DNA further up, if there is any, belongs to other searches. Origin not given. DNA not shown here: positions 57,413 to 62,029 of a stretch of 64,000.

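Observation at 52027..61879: AT-rich three-gene cluster encoding a Cys-rich small protein and two giant (1655 aa and ~1430 aa) motif-less proteins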

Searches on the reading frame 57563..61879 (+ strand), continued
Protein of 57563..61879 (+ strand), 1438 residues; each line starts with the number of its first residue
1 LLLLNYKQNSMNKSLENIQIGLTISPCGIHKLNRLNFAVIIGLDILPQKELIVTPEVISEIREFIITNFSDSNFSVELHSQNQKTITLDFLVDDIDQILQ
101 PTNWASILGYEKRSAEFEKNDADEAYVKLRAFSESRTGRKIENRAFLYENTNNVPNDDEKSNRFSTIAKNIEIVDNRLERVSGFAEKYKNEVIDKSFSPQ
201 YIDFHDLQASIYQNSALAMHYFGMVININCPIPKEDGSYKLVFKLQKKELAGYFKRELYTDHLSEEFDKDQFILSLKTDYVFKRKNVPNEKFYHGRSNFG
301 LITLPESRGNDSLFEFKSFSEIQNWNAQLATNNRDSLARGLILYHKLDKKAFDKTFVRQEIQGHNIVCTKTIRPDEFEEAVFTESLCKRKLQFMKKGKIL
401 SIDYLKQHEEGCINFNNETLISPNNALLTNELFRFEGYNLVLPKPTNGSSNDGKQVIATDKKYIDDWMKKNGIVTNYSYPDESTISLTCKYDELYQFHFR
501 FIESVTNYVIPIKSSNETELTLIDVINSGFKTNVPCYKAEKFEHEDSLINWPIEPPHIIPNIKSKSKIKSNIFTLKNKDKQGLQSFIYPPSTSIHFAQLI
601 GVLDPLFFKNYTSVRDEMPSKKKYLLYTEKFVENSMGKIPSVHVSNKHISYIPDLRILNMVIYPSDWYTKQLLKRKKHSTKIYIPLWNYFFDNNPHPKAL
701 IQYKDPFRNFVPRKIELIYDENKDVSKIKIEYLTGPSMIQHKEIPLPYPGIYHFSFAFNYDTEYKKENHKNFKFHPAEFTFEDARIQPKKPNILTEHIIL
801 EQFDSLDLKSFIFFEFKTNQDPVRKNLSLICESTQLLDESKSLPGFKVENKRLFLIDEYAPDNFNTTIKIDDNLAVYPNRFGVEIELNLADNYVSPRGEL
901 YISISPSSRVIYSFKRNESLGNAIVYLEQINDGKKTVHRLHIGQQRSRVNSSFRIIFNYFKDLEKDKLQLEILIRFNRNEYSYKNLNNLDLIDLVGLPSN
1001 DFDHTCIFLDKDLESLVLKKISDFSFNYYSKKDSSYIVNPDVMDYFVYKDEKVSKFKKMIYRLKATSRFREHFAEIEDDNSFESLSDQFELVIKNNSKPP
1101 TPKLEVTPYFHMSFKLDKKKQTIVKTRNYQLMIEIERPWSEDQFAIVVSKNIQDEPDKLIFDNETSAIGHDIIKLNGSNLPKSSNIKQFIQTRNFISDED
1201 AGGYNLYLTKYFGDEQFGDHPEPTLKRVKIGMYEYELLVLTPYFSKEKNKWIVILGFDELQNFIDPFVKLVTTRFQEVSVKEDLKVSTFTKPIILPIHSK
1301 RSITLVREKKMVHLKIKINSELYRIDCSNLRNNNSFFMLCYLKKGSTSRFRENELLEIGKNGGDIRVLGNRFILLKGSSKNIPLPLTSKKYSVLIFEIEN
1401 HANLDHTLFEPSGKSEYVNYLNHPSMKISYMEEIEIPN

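Call 126: search_dna_similar(query=window:57593-61876:+, collection=phages, mode=protein, max_evalue=0.001)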
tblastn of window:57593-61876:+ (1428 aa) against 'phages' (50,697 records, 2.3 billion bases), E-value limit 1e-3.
No match.
